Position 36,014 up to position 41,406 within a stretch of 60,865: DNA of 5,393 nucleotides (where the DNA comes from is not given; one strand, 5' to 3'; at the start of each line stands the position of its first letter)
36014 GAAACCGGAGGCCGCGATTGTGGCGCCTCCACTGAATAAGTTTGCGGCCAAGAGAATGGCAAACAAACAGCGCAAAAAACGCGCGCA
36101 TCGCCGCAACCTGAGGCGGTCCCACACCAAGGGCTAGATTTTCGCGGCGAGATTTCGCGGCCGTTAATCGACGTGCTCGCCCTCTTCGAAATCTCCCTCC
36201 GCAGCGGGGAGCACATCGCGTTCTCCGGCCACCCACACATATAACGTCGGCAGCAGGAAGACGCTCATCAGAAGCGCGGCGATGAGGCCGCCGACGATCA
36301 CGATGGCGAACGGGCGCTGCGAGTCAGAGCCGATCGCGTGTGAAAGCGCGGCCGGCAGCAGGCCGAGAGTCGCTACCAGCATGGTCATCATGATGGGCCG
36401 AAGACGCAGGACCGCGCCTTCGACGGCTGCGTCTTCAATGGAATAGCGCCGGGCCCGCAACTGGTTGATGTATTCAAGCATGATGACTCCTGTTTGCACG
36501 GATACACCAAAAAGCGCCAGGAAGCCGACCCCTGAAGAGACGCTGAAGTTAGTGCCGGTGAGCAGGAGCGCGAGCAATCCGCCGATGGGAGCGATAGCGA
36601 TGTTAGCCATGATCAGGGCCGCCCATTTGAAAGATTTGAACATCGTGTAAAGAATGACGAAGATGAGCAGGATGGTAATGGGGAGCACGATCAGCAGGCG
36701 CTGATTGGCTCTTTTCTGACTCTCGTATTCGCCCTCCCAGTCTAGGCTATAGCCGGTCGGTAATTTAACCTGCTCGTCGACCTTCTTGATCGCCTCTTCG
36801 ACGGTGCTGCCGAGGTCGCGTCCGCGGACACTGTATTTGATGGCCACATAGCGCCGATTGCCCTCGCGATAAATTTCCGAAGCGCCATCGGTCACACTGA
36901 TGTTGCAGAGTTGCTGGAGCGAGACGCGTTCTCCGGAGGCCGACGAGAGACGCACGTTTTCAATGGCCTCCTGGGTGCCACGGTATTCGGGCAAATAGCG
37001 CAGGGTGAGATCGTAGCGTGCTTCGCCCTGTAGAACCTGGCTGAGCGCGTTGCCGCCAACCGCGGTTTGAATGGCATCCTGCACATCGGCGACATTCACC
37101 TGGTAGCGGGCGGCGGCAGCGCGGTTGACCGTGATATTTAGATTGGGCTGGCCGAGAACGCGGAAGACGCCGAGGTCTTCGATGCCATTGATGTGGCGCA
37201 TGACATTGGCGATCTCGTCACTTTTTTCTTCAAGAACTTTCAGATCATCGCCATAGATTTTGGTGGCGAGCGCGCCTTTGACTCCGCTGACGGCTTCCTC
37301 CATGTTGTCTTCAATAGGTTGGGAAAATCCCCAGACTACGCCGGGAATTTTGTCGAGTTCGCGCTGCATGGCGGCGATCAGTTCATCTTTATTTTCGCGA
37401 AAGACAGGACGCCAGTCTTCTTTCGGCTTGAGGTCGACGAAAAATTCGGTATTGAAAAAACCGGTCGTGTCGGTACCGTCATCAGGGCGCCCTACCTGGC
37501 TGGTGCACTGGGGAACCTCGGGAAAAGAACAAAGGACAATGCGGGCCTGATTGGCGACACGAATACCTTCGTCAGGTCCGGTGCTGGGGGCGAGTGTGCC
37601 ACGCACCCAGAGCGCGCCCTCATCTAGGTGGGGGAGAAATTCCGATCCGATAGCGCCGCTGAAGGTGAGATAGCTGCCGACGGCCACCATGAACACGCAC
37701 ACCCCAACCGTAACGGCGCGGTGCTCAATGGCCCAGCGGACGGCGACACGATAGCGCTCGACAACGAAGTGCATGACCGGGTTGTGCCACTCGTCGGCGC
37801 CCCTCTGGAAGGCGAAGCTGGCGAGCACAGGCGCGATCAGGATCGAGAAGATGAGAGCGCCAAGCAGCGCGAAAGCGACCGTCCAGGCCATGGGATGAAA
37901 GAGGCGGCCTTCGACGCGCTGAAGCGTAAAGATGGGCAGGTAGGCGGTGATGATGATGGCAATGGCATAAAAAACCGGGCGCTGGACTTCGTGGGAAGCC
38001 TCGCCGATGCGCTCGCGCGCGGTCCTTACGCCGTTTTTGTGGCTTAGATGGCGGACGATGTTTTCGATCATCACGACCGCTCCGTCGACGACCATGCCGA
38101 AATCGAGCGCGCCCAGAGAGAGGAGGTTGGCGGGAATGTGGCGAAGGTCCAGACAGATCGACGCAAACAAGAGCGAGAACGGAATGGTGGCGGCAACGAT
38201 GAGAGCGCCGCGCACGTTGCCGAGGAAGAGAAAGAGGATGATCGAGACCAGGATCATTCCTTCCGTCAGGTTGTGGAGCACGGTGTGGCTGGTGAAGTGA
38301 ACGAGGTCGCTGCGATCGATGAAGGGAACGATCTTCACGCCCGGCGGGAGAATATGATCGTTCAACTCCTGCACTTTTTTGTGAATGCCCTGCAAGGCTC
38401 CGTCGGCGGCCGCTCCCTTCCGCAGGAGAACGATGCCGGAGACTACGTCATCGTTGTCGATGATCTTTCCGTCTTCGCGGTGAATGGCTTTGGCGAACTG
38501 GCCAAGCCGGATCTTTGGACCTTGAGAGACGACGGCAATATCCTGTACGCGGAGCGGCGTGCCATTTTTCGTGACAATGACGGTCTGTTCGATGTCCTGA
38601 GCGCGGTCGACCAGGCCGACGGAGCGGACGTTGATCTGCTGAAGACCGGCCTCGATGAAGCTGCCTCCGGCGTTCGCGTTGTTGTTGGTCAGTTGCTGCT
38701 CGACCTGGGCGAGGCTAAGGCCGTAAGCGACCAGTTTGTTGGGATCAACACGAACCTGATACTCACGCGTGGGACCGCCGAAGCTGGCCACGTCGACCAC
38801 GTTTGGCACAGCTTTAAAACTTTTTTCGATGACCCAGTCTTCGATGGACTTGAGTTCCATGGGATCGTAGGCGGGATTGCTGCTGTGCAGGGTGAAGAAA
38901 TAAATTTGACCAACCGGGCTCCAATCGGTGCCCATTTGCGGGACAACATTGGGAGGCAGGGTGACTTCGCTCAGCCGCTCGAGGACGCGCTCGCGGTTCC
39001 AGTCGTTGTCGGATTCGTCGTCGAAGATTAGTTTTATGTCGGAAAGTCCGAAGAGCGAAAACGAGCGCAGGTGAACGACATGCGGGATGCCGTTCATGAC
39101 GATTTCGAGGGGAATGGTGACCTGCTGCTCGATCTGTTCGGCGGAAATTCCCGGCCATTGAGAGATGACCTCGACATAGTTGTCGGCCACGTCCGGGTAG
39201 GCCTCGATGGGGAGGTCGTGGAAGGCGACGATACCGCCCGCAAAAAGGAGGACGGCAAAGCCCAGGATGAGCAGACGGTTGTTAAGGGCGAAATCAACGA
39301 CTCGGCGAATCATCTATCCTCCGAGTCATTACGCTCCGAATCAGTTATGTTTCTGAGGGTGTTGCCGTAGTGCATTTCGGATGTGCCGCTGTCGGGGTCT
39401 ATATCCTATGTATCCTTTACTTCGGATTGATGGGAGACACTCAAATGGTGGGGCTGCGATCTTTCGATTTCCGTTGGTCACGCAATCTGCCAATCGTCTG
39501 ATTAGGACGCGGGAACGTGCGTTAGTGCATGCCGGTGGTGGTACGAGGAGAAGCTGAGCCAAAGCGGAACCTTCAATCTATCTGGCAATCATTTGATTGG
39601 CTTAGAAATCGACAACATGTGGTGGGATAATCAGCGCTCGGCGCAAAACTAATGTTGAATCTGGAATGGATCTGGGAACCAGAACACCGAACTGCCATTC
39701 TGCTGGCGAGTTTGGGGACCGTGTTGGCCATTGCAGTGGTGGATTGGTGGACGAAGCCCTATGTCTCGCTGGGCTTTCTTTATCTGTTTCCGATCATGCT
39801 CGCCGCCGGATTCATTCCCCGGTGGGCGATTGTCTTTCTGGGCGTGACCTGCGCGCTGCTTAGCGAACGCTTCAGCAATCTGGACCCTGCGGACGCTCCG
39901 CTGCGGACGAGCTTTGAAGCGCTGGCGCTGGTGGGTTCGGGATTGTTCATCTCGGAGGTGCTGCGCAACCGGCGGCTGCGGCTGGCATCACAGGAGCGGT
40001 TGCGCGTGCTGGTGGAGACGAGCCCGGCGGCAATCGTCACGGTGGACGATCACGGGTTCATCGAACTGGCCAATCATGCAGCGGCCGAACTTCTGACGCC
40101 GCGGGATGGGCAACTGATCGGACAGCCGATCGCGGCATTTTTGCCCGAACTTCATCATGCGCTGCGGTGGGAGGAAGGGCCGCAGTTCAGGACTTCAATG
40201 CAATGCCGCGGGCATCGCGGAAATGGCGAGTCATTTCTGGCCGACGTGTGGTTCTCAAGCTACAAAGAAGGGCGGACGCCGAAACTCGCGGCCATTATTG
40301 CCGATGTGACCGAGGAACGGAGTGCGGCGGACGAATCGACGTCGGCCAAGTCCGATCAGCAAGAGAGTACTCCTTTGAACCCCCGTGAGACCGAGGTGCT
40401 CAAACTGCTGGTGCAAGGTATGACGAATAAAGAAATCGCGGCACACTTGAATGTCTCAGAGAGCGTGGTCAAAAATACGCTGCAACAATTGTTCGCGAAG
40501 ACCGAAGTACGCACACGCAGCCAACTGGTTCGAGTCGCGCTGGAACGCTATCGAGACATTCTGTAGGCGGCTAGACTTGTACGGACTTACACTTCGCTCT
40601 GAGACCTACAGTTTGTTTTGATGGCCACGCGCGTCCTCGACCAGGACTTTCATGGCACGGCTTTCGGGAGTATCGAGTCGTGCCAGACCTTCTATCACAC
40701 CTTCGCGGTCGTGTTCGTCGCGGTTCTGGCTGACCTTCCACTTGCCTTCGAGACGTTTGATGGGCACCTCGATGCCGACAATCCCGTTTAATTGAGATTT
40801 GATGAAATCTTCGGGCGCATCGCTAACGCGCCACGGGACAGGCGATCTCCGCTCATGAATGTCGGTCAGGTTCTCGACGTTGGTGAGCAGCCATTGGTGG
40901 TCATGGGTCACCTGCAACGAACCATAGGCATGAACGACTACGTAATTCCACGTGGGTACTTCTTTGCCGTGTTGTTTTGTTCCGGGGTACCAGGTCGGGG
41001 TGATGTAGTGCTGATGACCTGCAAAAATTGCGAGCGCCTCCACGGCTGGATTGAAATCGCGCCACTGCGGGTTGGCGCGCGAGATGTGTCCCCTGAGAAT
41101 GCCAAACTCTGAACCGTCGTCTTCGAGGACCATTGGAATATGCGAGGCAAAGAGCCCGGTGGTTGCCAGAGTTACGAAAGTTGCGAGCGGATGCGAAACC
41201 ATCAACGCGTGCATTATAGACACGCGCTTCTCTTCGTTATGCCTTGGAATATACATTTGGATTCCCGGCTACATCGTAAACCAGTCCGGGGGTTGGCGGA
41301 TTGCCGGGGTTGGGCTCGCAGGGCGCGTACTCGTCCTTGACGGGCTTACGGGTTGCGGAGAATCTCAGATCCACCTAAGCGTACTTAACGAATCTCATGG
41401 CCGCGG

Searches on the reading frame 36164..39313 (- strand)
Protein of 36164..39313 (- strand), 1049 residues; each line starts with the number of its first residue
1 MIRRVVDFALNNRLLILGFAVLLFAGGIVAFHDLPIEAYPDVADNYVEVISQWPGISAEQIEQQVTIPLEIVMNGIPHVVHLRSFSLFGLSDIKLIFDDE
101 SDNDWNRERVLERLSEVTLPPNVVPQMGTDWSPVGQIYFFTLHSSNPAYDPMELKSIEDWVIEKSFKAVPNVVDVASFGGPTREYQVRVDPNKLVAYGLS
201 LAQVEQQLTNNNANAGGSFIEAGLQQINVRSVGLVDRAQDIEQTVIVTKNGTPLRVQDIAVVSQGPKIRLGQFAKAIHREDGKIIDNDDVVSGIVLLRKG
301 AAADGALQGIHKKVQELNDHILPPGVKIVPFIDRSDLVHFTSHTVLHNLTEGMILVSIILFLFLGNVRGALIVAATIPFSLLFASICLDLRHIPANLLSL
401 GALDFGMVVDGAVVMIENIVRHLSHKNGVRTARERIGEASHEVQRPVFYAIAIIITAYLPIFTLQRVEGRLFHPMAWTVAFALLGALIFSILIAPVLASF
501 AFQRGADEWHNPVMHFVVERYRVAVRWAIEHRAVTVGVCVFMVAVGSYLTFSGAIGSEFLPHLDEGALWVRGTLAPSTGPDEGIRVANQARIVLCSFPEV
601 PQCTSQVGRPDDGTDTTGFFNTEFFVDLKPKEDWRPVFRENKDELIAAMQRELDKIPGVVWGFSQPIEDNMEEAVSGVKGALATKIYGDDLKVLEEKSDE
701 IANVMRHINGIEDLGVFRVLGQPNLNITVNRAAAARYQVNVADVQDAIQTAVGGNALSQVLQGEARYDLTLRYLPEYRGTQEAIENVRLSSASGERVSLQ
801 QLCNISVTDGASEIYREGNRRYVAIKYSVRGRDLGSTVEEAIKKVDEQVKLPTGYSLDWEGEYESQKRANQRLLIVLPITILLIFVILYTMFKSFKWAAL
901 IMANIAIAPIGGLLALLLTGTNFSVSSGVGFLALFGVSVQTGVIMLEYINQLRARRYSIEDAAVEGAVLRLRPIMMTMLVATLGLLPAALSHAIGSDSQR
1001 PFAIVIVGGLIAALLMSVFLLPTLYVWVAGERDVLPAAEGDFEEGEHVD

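Call 64: search_protein_families(library=pfam, proteins=[window:36164-39313:-], max_evalue=0.00001)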
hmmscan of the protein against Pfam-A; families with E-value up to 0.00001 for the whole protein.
window:36164-39313:- (1049 aa): 1 family
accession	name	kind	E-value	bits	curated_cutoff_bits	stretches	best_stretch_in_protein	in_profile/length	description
PF00873.25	ACR_tran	-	1.8e-245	817.6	28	1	6-1028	2-1020/1021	AcrB/AcrD/AcrF family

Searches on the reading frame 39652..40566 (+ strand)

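Call 64: search_protein_families(library=pfam, proteins=[window:39652-40566:+], max_evalue=0.00001)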
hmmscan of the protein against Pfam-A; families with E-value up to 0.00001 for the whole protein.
window:39652-40566:+ (304 aa): 5 families
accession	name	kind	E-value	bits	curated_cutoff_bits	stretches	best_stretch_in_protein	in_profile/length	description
PF00196.25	GerE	-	2.8e-14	52.9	23.5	1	241-296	2-57/57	Bacterial regulatory proteins, luxR family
PF00989.32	PAS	-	4.4e-08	33.6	22.6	1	115-181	1-64/113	PAS fold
PF08448.16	PAS_4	-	8e-08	32.9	23.1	1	122-223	2-109/110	PAS fold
PF08281.18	Sigma70_r4_2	-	4.1e-07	30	25.7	1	242-279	11-49/54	Sigma-70, region 4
PF13188.13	PAS_8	-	9.7e-07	28.9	21.8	1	115-173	1-60/65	PAS domain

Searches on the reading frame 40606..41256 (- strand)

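Call 65: search_protein_families(library=pfam, proteins=[window:40606-41256:-], max_evalue=0.00001)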
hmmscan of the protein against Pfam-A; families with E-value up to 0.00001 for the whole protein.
window:40606-41256:- (216 aa): 1 family
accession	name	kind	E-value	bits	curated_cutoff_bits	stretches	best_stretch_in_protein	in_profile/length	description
PF04299.18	FMN_bind_2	-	1.2e-59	201.2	22.4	1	1-168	1-168/168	Putative FMN-binding domain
